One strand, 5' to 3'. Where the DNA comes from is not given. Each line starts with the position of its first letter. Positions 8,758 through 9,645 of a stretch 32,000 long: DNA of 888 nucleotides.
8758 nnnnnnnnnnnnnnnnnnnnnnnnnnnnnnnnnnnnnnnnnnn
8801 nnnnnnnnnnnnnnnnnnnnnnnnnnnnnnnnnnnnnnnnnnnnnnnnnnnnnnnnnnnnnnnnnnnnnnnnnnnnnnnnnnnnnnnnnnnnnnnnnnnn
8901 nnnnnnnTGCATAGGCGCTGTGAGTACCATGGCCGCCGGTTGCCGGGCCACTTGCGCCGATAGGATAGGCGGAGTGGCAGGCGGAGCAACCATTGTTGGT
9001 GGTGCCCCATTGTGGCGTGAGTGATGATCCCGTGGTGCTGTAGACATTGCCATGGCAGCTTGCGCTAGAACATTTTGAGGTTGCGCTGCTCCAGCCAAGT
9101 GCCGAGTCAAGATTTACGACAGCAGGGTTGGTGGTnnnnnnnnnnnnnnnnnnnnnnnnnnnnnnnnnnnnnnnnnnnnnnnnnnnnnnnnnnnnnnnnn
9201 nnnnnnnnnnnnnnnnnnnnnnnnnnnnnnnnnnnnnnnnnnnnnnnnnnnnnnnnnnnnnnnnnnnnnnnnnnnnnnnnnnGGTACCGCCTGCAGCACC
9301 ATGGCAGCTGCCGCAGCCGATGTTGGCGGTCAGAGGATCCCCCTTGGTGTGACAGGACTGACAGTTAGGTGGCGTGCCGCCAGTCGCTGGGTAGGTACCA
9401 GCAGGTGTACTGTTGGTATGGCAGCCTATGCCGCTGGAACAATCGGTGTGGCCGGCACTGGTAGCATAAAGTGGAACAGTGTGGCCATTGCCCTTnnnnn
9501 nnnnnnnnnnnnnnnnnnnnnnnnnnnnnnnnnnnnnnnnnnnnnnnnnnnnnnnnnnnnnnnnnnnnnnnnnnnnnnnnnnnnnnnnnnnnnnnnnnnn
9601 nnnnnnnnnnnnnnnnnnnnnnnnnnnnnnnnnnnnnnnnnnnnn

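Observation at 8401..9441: Four non-canonical CX3CH/CX4CH/CX5CH motifs, each paired with a nearby downstream CXXCH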

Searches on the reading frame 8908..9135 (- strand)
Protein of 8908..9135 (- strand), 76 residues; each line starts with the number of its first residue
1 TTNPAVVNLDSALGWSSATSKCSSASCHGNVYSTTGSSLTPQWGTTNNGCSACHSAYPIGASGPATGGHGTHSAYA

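Call 10: search_protein_families(library=ncbifam, proteins=[window:8908-9135:-], max_evalue=10)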
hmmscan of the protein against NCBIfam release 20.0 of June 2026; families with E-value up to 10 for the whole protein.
seq(76 aa): 4 families
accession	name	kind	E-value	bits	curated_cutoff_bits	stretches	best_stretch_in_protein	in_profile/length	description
TIGR01904.2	GSu_C4xC__C2xCH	domain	5.7e-10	38.8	27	1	12-72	14-73/73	CxxxxCH/CxxCH domain c-type cytochrome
TIGR03507.1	decahem_SO1788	subfamily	0.0027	16.2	209.3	1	14-60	262-303/672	OmcA/MtrC family decaheme c-type cytochrome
NF052246.1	SorB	equivalog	0.61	10.2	93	1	41-57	19-35/80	SorB family sulfite dehydrogenase c-type cytochrome subunit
NF045773.1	cytochro_C550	exception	3.4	7.6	125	0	46-71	56-81/118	cytochrome c550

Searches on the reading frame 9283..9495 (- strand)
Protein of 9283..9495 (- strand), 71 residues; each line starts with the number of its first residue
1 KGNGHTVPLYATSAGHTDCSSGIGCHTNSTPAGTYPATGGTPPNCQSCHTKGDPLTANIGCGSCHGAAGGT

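Call 10: search_protein_families(library=ncbifam, proteins=[window:9283-9495:-], max_evalue=10)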
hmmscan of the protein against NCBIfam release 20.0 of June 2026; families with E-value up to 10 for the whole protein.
seq(71 aa): 4 families
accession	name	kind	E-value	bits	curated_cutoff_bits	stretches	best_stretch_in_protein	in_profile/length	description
TIGR01904.2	GSu_C4xC__C2xCH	domain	0.08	12.7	27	2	13-51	20-58/73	CxxxxCH/CxxCH domain c-type cytochrome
NF045722.1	c3_cytochr_TmcA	equivalog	0.2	11.5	114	1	14-65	78-124/125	acidic tetraheme cytochrome c3 TmcA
NF045713.1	CxxCH_16_HmcA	equivalog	0.42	9.1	400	1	23-52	476-498/541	sulfate respiration complex hexadecaheme cytochrome HmcA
TIGR01905.1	paired_CXXCH_1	subfamily_domain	9.2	6.3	25.2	1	60-70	8-18/41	doubled CXXCH domain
